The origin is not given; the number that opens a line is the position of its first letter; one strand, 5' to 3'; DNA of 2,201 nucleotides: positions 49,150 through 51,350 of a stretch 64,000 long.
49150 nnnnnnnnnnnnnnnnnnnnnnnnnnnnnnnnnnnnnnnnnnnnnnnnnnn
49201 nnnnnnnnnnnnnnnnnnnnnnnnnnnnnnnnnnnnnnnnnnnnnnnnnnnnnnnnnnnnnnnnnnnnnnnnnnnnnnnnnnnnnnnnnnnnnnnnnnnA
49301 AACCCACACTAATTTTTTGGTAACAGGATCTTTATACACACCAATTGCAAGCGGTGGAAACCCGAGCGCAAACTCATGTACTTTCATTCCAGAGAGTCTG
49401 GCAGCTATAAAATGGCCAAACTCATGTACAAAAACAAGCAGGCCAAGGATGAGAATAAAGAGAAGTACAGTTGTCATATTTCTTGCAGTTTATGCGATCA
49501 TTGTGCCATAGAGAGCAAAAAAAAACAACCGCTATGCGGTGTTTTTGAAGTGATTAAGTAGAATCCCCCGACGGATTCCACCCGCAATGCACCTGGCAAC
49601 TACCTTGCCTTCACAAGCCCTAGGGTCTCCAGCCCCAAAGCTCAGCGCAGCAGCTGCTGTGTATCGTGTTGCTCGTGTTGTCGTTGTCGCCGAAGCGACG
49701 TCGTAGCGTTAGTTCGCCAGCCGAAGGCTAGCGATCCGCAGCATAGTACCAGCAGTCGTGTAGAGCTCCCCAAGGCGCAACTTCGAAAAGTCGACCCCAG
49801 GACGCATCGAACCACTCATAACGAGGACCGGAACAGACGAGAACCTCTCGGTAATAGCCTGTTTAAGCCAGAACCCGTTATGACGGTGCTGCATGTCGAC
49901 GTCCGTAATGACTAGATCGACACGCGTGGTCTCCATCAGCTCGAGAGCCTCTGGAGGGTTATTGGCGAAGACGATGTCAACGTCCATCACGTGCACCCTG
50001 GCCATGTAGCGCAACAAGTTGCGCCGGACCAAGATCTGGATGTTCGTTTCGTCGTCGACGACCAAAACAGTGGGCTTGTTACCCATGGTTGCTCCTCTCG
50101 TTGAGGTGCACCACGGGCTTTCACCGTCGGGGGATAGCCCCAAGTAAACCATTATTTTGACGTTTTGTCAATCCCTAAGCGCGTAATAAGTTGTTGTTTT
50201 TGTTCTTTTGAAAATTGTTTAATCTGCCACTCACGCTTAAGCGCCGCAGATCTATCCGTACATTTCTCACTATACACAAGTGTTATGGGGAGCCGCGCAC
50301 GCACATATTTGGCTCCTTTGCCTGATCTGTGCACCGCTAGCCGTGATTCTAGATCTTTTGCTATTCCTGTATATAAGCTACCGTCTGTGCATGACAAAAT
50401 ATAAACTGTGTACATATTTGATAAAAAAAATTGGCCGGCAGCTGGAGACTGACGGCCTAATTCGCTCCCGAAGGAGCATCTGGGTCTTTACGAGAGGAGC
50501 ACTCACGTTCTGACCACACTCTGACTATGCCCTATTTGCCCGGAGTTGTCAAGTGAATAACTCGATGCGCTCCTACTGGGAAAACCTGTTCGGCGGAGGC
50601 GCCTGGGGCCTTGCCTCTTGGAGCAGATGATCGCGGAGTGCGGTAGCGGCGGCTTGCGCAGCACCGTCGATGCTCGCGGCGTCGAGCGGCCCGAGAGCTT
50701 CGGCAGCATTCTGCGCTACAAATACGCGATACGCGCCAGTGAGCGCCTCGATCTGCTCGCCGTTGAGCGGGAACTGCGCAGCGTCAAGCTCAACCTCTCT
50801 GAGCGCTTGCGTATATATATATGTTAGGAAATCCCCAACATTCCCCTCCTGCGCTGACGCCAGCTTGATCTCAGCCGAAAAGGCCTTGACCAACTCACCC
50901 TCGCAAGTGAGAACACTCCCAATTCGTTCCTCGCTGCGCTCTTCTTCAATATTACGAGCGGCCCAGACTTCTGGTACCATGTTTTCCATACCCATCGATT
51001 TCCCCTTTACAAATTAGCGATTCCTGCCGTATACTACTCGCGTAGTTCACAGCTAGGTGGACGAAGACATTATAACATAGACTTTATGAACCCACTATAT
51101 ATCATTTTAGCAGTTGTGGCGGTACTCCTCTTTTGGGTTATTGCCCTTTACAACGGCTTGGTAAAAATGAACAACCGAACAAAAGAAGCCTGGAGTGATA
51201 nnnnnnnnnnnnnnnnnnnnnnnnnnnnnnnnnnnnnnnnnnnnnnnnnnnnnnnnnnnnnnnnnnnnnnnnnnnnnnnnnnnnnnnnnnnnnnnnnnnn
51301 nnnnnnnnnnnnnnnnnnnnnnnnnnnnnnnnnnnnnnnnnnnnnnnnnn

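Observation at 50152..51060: GIY-YIG gene sandwiched between two foreign modules; upstream terminator leaves no room for its own promoter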

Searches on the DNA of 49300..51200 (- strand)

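Call 6: search_rna_families(source=window, start=49300, end=51200, threshold=evalue, max_evalue=10, show_alignments=2)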
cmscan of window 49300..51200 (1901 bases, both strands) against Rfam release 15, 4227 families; matches with E-value up to 10: 3.
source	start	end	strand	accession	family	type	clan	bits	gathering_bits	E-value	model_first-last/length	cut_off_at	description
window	49519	49586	-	RF00512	Leu_leader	Cis-reg; leader;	-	16.7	50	2.9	1-148/148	no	Leucine operon leader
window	49316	49373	-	RF02674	AsdA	Gene; antisense;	-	15.8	52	4.5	1-81/81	no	antisense RNA of dnaA mRNA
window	50464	50477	-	RF01716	PhotoRC-I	Cis-reg;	-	11.9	45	8.6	31-44/44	no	PhotoRC-I RNA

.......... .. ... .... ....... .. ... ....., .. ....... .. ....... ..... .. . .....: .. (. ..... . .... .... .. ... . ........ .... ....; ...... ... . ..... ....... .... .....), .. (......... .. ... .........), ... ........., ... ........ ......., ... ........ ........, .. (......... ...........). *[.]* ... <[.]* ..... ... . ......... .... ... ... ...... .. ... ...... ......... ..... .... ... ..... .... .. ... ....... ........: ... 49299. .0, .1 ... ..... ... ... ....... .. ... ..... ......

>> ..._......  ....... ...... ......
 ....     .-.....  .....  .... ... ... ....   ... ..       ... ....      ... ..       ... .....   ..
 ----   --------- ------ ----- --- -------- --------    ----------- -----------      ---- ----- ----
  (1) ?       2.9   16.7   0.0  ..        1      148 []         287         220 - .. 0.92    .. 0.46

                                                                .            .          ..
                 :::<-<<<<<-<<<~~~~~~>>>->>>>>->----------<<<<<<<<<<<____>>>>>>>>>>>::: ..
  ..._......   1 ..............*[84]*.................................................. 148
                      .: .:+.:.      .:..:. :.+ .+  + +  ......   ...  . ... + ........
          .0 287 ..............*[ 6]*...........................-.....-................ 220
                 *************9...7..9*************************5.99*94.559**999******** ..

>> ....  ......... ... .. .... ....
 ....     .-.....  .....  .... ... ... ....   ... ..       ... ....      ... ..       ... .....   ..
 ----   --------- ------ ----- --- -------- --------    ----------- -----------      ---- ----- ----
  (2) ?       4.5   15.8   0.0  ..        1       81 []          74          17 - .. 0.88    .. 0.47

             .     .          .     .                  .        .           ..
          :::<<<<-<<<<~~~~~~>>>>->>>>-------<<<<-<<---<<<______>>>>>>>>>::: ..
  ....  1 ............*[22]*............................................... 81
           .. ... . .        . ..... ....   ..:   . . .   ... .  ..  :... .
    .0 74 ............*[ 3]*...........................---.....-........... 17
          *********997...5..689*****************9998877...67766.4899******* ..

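Call 88: search_rna_families(source=L012, start=540, end=2200, threshold=evalue, max_evalue=5)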
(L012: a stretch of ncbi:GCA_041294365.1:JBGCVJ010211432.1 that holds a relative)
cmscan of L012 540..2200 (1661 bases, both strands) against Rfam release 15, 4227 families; matches with E-value up to 5: 2.
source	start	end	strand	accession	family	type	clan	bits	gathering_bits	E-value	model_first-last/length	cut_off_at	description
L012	2058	2123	+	RF00512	Leu_leader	Cis-reg; leader;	-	17.5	50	1.5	1-148/148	no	Leucine operon leader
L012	714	787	-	RF01762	whalefall-1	Gene; sRNA;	-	14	37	2.9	1-56/56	no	Whalefall-1 RNA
